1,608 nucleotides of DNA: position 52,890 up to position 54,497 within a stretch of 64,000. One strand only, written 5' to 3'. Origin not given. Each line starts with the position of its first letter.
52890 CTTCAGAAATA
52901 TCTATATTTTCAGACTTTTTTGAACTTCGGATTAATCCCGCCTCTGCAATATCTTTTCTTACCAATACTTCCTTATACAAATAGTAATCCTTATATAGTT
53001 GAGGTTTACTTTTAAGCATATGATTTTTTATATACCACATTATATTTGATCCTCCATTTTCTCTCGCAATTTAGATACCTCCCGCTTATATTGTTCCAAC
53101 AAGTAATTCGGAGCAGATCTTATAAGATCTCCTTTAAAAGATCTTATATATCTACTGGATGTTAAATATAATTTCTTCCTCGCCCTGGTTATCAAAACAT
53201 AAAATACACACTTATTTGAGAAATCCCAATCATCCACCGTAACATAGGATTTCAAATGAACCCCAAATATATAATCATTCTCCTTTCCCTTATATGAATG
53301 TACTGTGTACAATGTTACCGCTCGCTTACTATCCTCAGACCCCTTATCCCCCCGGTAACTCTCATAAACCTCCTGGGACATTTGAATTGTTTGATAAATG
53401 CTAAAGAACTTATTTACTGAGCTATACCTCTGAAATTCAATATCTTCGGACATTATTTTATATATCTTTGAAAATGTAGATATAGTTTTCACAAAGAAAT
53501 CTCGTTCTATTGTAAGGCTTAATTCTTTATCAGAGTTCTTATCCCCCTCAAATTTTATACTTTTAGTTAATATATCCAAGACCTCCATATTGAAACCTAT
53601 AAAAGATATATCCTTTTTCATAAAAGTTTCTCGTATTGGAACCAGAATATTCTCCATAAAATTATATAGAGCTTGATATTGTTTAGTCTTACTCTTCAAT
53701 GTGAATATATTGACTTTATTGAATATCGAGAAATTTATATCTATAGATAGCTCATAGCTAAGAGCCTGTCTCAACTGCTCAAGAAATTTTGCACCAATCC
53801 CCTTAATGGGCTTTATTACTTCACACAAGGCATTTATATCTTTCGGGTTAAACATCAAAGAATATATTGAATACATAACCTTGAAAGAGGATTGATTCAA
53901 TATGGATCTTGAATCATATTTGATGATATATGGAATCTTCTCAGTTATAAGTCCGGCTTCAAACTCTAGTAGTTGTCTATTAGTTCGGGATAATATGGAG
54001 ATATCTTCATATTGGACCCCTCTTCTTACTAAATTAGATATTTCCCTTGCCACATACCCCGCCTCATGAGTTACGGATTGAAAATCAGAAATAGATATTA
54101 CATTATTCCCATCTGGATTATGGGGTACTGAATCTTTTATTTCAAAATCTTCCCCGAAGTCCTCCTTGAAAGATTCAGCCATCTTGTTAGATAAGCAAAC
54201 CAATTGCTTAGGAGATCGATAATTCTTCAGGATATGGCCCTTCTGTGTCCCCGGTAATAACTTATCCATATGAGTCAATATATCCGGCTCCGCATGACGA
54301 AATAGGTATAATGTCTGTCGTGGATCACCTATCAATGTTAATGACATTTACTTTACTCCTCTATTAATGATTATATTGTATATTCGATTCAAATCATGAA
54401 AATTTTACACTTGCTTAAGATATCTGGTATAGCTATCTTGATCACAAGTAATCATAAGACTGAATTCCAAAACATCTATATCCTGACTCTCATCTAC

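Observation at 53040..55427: UvrD helicase split within domain 1A, with a promoter-motif copy and RBS at the break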

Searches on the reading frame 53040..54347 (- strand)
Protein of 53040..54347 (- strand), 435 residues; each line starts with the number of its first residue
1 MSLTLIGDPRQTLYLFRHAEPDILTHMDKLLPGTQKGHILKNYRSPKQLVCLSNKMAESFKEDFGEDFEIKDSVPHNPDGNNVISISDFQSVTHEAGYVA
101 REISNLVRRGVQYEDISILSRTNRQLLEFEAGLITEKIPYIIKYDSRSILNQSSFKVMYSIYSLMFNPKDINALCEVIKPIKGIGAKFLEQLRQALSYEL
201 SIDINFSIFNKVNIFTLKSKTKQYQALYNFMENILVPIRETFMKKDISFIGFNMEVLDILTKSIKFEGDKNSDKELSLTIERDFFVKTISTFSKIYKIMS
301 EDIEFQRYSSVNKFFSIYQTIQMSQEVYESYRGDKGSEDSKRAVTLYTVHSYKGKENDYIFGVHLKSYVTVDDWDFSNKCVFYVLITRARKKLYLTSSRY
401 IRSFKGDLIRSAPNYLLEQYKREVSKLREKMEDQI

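Call 3: search_protein_families(library=pfam, proteins=[window:53040-54347:-], max_evalue=0.01)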
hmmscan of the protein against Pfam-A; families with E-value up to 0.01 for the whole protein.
window:53040-54347:- (435 aa): 5 families
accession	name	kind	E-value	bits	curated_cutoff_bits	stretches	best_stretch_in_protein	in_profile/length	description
PF13361.12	UvrD_C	-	6.2e-28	98.6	25.6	1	40-399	4-349/350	UvrD-like helicase C-terminal domain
PF13538.12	UvrD_C_2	-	0.00023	21.4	27.4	1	345-396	3-52/52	UvrD-like helicase C-terminal domain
PF13087.12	AAA_12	-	0.0004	20.4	27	0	336-397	138-192/195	AAA domain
PF00580.27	UvrD-helicase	-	0.00086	19.5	23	0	3-29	242-268/271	UvrD/REP helicase N-terminal domain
PF01443.25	Viral_helicase1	-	0.0017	18.6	21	0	317-395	161-226/228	Viral superfamily 1 RNA helicase core domain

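Call 7: search_dna_similar(query=window:53040-54347:-, collection=phages, mode=protein, max_rows=40)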
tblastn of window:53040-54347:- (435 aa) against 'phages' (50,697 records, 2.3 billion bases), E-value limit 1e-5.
Records with a match: 70; places in all: 72; records where one place covers at least 80% of the query: 37.
Best place of each record, by identity: <60% 70.
By first word of the organism name: Bacillus 27; Bacteriophage 22; Listeria 5; Acinetobacter 4; Clostridium 3; Salmonella 3; Staphylococcus 2; Escherichia 1; Exiguobacterium 1; Enterococcus 1; and 1 more.
By host as written in the record: - 26; Listeria monocytogenes 5; Bacillus subtilis 4; Bacillus subtilis BEST7003 4; Bacillus cereus 3; Staphylococcus aureus 2; Bacillus thuringiensis 2; Homo sapiens 2; and 17 more.
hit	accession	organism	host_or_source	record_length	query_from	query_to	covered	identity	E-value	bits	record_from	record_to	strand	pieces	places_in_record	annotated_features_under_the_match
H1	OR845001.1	Staphylococcus phage SA 1306 Kay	Staphylococcus aureus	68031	2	420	96%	24.6%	4e-16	87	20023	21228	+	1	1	record has no annotation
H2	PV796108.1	Bacillus phage Edson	Bacillus cereus BC102p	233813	6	399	91%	25.5%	5e-13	77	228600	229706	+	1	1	DNA helicase PcrA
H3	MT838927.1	Bacteriophage sp.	human fecal samples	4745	2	399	91%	25.1%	2e-9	66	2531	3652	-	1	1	record has no annotation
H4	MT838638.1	Bacteriophage sp.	human fecal samples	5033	2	426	98%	23.4%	1e-12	76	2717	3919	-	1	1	record has no annotation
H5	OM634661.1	Bacillus phage vB_BauM_KLEB27-3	Bacillus australimaris sKR4M-27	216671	2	400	92%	24.8%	7e-9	64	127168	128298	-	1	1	DNA helicase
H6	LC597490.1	Bacillus phage vB_BceM_WH1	Bacillus cereus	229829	6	399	91%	25.1%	5e-12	74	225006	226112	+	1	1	UvrD-helicase domain-containing protein_gp294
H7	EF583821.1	Bacillus phage 0305phi8-36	Bacillus thuringiensis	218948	5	424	97%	23.4%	3e-8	62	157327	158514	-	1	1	ORF023: PcrA helicase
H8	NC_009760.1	Bacillus phage 0305phi8-36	Bacillus thuringiensis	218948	5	424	97%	23.4%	3e-8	62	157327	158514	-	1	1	ORF023: DNA helicase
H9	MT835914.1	Bacteriophage sp.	human fecal samples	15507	2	398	91%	24.6%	5e-15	84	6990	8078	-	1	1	record has no annotation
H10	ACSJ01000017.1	Clostridium phage D-1873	Clostridium botulinum D str. 1873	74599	8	396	89%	24.8%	3e-10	69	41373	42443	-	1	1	UvrD/REP helicase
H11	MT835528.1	Bacteriophage sp.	human fecal samples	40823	5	399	91%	24.3%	4e-14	81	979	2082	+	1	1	record has no annotation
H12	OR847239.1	Listeria phage LM 4-11-1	Listeria monocytogenes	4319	2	424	97%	22.6%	5e-9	64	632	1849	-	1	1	record has no annotation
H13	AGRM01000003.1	Salmonella enterica subsp. houtenae str. ATCC BAA-1581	Homo sapiens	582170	4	408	93%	23.6%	6e-8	61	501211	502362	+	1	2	ATP-dependent DNA helicase Rep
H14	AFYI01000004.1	Salmonella enterica subsp. enterica serovar Infantis str. ...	Homo sapiens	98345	5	396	90%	24.3%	6e-10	67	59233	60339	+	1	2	DNA helicase II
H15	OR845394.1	Escherichia phage ECO95 1-6-1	Escherichia coli O157:H7 ATCC 43895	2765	4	408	93%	23.4%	3e-8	62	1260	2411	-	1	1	record has no annotation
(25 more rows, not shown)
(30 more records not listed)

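Call 17: find_homologous_proteins(query=window:53040-54347:-)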
Query window:53040-54347:- (435 aa): 150 proteins with E <= 0.001 among 5425 candidates; the best 120 are listed. Only proteins of 239 to 762 residues were searched: fused or split forms outside these lengths cannot appear, so this answer is no evidence that the protein stands alone or is whole; lengths 'longer' or 'shorter' looks for them.
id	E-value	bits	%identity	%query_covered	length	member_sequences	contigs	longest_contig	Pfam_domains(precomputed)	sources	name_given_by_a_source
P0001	3.5e-148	512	58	98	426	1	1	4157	PF13538.13,PF13087.13,PF13361.13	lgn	-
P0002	6.4e-143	495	54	100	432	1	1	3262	PF13538.13,PF13361.13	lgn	-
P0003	1.2e-141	491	54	100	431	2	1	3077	PF13538.13,PF13361.13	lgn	-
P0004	3.2e-138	479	54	99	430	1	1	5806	PF13538.13,PF13361.13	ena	-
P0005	6.6e-138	478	53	100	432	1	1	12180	PF13538.13,PF13087.13,PF13361.13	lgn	-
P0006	1.3e-137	477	53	100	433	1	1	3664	PF13538.13,PF13087.13,PF13361.13,PF00580.28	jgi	jgi:DNA helicase-2/ATP-dependent DNA helicase PcrA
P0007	5.4e-137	475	55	97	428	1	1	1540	PF13538.13,PF13087.13,PF13361.13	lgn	-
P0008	5.6e-136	472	53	99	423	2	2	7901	PF13538.13,PF13361.13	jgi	jgi:DNA helicase-2/ATP-dependent DNA helicase PcrA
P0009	9.2e-136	471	52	99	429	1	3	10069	PF13538.13,PF13087.13,PF13361.13,PF00580.28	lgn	-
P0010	1.0e-132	461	53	99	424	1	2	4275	PF13538.13,PF13361.13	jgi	jgi:DNA helicase-2/ATP-dependent DNA helicase PcrA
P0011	5.4e-115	403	45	100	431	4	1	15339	PF13538.13,PF13361.13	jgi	-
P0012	5.2e-86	308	37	97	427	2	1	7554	PF13361.13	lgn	-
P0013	3.1e-85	305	39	100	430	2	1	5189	PF13087.13,PF13361.13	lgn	-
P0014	9.4e-85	303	39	96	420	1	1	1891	PF13538.13,PF13087.13,PF13361.13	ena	-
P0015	9.1e-81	290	38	98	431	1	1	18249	PF13087.13,PF13361.13,PF00580.28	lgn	-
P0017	4.6e-79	285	36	97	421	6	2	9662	PF01443.25,PF13361.13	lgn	-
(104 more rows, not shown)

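Call 18: find_related_loci(query=window:53040-54347:-, collection=viral_contigs, flank=6000)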
Query window:53040-54347:- (435 aa) in viral_contigs; peptide patterns used: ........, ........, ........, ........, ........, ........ (x = any residue, [..] = any of these).
18 stretches matched a pattern; 1 encode a relative of the query (tblastn E <= 1e-3); 1 distinct loci.
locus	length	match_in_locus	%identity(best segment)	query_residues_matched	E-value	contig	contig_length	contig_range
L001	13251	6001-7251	38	1-428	3e-84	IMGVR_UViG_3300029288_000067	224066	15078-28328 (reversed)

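Call 20: find_encoding_contigs(protein=P0005, flank=5000, max_places=2)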
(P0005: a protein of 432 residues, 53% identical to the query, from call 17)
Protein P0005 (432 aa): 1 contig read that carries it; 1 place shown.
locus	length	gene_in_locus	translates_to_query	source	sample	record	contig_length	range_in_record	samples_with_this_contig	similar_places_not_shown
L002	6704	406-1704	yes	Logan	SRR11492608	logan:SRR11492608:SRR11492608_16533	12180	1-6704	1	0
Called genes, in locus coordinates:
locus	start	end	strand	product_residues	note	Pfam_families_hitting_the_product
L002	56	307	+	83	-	-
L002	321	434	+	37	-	-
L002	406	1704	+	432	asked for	PF13361:UvrD_C, PF13087:AAA_12 (faint), PF13538:UvrD_C_2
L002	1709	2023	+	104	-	-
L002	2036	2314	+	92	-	-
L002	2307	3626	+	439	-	PF01979:Amidohydro_1, PF07969:Amidohydro_3 (faint), PF12890:DHOase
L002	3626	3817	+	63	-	-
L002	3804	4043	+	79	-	-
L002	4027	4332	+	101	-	-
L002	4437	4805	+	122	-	-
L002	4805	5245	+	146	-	PF00692:dUTPase, PF22769:DCD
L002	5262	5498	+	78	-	-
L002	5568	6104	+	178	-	-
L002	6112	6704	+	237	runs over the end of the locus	-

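Call 21: find_encoding_contigs(protein=P0011, flank=5000, max_places=2)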
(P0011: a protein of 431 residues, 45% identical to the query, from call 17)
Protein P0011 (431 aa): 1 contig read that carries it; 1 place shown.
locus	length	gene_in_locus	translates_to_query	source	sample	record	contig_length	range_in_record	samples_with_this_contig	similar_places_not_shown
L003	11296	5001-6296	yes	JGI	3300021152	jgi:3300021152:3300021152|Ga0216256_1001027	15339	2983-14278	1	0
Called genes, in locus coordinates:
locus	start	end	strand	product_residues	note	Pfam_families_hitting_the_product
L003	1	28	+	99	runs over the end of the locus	PF18925:DUF5675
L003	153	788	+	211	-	-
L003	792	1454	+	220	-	-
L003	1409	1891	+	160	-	PF00580:UvrD-helicase (weak)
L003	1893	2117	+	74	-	-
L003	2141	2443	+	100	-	-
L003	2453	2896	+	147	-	-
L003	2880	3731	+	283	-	-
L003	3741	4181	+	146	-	-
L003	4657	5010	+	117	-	-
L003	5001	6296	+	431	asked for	PF13361:UvrD_C, PF13538:UvrD_C_2 (faint)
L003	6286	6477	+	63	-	-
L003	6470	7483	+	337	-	-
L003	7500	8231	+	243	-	-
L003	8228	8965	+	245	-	-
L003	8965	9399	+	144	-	-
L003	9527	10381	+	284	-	-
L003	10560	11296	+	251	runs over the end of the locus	-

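Call 28: find_encoding_contigs(protein=P0009, flank=5000, max_places=3)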
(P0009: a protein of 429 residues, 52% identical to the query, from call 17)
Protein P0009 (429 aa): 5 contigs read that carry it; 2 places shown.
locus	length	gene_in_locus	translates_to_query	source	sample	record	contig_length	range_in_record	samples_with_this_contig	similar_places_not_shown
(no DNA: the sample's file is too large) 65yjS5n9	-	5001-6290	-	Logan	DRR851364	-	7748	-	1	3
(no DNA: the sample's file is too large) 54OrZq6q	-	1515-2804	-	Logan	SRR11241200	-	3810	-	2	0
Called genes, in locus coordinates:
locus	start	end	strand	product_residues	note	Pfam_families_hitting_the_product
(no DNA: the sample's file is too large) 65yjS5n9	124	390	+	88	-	-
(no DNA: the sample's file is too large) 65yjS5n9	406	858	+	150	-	PF00731:AIRC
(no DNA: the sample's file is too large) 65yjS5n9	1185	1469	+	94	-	-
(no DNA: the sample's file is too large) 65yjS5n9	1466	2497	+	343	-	PF00580:UvrD-helicase, PF13245:AAA_19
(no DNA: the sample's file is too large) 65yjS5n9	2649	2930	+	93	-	-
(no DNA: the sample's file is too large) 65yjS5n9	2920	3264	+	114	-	-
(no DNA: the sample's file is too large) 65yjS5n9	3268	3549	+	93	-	-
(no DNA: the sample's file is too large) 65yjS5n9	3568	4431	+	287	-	PF00149:Metallophos (weak)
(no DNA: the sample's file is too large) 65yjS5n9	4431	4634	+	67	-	-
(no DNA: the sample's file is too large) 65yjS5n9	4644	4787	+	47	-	-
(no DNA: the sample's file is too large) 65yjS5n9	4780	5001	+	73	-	-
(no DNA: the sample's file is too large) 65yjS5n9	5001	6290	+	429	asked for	PF00580:UvrD-helicase (faint), PF13361:UvrD_C, PF13087:AAA_12 (faint), PF13538:UvrD_C_2 (weak)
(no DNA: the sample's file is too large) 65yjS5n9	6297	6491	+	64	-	-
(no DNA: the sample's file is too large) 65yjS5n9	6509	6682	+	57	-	-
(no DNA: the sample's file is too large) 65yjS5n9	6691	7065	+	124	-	-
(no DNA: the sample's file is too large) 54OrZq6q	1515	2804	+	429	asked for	PF00580:UvrD-helicase (faint), PF13361:UvrD_C, PF13087:AAA_12 (faint), PF13538:UvrD_C_2 (weak)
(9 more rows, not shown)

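Call 29: find_encoding_contigs(protein=P0015, flank=6000, max_places=2)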
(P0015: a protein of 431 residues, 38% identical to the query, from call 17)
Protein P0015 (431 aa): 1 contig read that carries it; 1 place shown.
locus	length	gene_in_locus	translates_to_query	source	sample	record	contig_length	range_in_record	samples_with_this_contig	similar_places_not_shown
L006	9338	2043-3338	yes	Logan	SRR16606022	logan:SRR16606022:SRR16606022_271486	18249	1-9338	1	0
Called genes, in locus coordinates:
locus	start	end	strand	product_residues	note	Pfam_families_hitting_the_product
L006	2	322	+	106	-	?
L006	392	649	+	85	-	-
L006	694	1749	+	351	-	PF00580:UvrD-helicase, PF13245:AAA_19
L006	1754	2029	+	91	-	-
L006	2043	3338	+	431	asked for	PF00580:UvrD-helicase (faint), PF13361:UvrD_C, PF13087:AAA_12 (weak)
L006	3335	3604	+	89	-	-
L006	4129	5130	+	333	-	-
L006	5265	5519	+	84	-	-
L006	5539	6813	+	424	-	-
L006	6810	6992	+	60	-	-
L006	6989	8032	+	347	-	PF00149:Metallophos, PF12850:Metallophos_2 (weak)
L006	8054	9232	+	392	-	-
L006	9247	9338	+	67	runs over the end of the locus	-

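Call 32: find_homologous_proteins(query=window:53040-54347:-, lengths=longer, max_evalue=1e-20)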
Query window:53040-54347:- (435 aa): 1 proteins with E <= 1e-20 among 3261 candidates. Only proteins of 763 to 2175 residues were searched; long proteins share words by chance and can crowd out relatives, so finding none is weak evidence.
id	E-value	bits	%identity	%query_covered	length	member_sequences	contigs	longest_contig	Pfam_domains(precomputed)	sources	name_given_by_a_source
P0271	8.6e-30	122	27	92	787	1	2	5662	PF13538.13,PF13361.13,PF13245.13,PF00580.28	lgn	-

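Call 35: search_protein_families(library=pfam, proteins=[L003:4657-5010:+, L003:2880-3731:+, L003:2453-2896:+, L003:3741-4181:+, L006:1754-2029:+, L001:5703-5945:+, L001:5333-5701:+, L001:3614-3985:+, L001:4220-5323:+], max_evalue=0.05)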
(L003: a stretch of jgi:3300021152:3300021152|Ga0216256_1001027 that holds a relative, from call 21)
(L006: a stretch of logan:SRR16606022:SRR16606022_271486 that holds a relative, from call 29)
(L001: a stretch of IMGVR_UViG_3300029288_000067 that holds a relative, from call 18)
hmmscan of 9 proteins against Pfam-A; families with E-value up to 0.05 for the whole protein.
L003:4657-5010:+ (117 aa): 1 family
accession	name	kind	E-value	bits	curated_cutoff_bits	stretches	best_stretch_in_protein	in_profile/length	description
PF13391.12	HNH_2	-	0.0016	18.7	21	1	51-97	1-61/66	HNH endonuclease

L003:2880-3731:+ (283 aa): 0 families

L003:2453-2896:+ (147 aa): 0 families

L003:3741-4181:+ (146 aa): 0 families

L006:1754-2029:+ (91 aa): 2 families
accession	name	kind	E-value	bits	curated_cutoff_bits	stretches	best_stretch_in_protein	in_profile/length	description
PF17594.7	GP57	-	0.024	14.8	27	1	40-79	26-64/75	Phage Tail fiber assembly helper gene product 57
PF17017.11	zf-C2H2_aberr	-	0.025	15.2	27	1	30-74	88-135/172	Aberrant zinc-finger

L001:5703-5945:+ (80 aa): 1 family
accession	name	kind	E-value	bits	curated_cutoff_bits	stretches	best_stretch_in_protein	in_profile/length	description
PF19123.5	DUF5807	-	0.0024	18.4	26.5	1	41-70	75-104/106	Family of unknown function (DUF5807)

L001:5333-5701:+ (122 aa): 0 families

L001:3614-3985:+ (123 aa): 0 families

L001:4220-5323:+ (367 aa): 2 families
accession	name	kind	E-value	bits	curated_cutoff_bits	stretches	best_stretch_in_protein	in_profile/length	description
PF01068.26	DNA_ligase_A_M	-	3.7e-20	72.9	26.2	1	102-280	1-204/204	ATP dependent DNA ligase domain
PF14743.12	DNA_ligase_OB_2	-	4.3e-06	27.1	28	1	298-364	4-66/66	DNA ligase OB-like domain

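Call 40: search_solved_structures(query=A1, max_evalue=0.00001, show_alignments=1)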
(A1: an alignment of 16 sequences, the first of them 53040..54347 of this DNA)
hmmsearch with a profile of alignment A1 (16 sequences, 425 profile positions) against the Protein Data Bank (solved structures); distinct sequences matched with E-value up to 0.00001: 17.
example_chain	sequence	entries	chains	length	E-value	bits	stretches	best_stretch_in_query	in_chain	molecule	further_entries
1pjr_A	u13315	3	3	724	1.3e-28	103.2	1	4-414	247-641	PCRA | ATP-DEPENDENT HELICASE PCRA | HELICASE PCRA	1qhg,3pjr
4c2u_A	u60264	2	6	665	1.4e-26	96.5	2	3-210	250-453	DNA HELICASE II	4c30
4c2t_A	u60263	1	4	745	2.1e-26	95.9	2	3-209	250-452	DNA HELICASE II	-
1uaa_A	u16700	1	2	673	2.1e-26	95.9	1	3-411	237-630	PROTEIN (ATP-DEPENDENT DNA HELICASE REP.)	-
2is1_A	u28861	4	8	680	2.9e-26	95.5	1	3-404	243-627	DNA helicase II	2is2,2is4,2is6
3lfu_A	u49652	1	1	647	6.4e-26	94.3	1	3-403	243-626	DNA helicase II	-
9dci_A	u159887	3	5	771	6.5e-23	84.4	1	3-184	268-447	ATP-dependent DNA helicase UvrD1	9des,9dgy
2pjr_A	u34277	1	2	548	5.7e-19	71.4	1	4-257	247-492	PROTEIN (HELICASE PCRA)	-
1qhh_B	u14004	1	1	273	3.3e-18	68.9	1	4-191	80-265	PROTEIN (PCRA (SUBUNIT))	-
3u44_A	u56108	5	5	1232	1.5e-11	47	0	3-60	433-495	ATP-dependent helicase/nuclease subunit A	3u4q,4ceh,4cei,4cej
6ppu_B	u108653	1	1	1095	2.5e-07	33.1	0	1-136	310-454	UvrD/REP helicase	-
6ppr_B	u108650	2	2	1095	2.5e-07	33.1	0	1-136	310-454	UvrD/REP helicase | DNA 3'-5' helicase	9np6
8j4t_G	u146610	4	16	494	4.7e-07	32.2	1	2-67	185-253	Gabija protein GajB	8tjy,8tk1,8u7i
8iud_A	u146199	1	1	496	5e-07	32.1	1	2-67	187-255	Gabija protein GajB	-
8sm3_B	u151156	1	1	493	6.1e-07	31.8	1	2-67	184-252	Gabija protein GajB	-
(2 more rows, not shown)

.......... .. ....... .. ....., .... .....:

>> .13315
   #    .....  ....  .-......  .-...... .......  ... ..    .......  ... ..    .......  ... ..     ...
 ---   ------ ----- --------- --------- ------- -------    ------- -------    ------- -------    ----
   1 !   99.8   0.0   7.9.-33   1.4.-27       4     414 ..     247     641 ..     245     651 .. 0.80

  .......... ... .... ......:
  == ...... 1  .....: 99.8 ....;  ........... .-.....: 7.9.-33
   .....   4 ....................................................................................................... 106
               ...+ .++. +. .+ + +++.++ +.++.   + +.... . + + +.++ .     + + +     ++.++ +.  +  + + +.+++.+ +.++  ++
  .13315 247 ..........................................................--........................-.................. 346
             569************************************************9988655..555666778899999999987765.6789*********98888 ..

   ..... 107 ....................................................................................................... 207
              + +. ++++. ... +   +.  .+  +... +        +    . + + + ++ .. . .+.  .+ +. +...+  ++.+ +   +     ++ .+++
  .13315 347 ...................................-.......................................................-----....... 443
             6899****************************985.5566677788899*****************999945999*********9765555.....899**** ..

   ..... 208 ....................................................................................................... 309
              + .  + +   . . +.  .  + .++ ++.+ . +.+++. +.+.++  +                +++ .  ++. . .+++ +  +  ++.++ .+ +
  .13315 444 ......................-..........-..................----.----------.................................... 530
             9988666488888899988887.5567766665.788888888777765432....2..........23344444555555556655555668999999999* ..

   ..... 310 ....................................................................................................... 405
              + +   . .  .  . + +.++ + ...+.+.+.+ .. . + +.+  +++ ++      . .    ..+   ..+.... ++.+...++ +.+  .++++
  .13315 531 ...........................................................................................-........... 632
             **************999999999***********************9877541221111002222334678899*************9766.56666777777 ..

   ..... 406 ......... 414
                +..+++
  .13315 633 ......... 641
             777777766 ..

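Call 46: search_protein_families(library=phrogs, proteins=[window:53040-54347:-], max_evalue=0.001)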
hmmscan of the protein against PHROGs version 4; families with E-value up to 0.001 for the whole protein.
window:53040-54347:- (435 aa): 1 family
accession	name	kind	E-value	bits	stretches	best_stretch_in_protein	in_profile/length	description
phrog_1967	-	DNA, RNA and nucleotide metabolism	4e-26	92.8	1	3-400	393-671/776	DNA helicase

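Call 52: find_related_loci(query=A1, collection=metagenome_contigs, flank=7000)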
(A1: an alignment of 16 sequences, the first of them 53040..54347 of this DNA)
Query A1 (435 aa) in metagenome_contigs; peptide patterns used: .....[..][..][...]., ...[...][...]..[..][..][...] (x = any residue, [..] = any of these).
599 stretches matched a pattern (row limit reached: there are more); 287 encode a relative of the query (tblastn E <= 1e-3); the best 80 are kept; 80 distinct loci.
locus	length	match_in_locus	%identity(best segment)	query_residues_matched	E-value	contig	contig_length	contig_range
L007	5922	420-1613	26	2-427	5e-25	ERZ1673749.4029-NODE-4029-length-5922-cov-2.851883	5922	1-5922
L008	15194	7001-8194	25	2-429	2e-21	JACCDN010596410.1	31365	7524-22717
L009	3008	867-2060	27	2-419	8e-21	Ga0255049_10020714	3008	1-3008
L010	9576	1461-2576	27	2-396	1e-20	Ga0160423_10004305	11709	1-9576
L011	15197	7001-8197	25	2-419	2e-20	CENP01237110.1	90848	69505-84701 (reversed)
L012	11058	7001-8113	27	2-398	3e-20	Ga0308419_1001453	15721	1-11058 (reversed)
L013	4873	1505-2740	23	2-433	2e-20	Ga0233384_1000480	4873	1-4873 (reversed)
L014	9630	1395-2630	24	2-433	7e-20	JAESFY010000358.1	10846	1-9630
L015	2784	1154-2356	25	2-424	6e-20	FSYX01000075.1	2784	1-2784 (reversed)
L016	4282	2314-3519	25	2-409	4e-20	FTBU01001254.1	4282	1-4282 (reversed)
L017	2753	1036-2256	26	1-417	2e-19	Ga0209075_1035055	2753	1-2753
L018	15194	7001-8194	24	2-419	3e-19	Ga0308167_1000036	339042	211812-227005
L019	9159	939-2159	24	2-419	3e-19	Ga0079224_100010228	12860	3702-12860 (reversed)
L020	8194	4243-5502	24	2-432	4e-19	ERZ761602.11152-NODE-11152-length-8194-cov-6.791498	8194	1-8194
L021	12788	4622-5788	25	3-423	7e-19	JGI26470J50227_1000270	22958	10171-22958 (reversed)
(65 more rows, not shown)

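Call 54: find_encoding_contigs(protein=window:53040-54347:-, flank=3000, max_places=10)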
Protein window:53040-54347:- (435 aa): 2 contigs read that carry it; 1 place shown.
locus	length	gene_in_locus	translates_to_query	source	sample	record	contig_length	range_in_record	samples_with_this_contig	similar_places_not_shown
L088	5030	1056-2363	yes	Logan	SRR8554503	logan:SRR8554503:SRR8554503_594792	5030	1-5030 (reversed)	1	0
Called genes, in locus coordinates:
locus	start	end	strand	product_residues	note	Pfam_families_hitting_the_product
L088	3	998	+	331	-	?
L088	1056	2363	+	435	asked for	PF13361:UvrD_C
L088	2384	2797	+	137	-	-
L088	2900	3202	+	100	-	-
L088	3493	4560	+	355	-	PF10127:RlaP (weak)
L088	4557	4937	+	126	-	-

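Call 64: search_protein_families(library=phrogs, proteins=[L003:4657-5010:+, L003:2880-3731:+, L003:2453-2896:+, L003:3741-4181:+, L003:2141-2443:+, L006:1754-2029:+, L001:5703-5945:+, L001:5333-5701:+, L002:56-307:+], max_evalue=0.01)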
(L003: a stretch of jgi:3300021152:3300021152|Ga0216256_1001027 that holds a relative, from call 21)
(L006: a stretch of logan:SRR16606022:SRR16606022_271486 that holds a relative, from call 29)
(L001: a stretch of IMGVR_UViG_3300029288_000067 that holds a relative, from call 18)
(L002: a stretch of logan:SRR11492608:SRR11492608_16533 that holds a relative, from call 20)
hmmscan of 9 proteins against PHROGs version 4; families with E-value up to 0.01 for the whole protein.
L003:4657-5010:+ (117 aa): 3 families
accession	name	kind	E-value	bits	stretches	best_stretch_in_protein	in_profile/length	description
phrog_1271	-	DNA, RNA and nucleotide metabolism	6e-06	26.9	1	10-104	237-325/361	HNH endonuclease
phrog_144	-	DNA, RNA and nucleotide metabolism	0.00018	22.2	1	8-104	41-142/175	HNH endonuclease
phrog_119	-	DNA, RNA and nucleotide metabolism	0.00022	21.2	1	30-105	185-265/443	HNH endonuclease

L003:2880-3731:+ (283 aa): 0 families

L003:2453-2896:+ (147 aa): 0 families

L003:3741-4181:+ (146 aa): 0 families

L003:2141-2443:+ (100 aa): 0 families

L006:1754-2029:+ (91 aa): 0 families

L001:5703-5945:+ (80 aa): 0 families

L001:5333-5701:+ (122 aa): 0 families

L002:56-307:+ (83 aa): 0 families
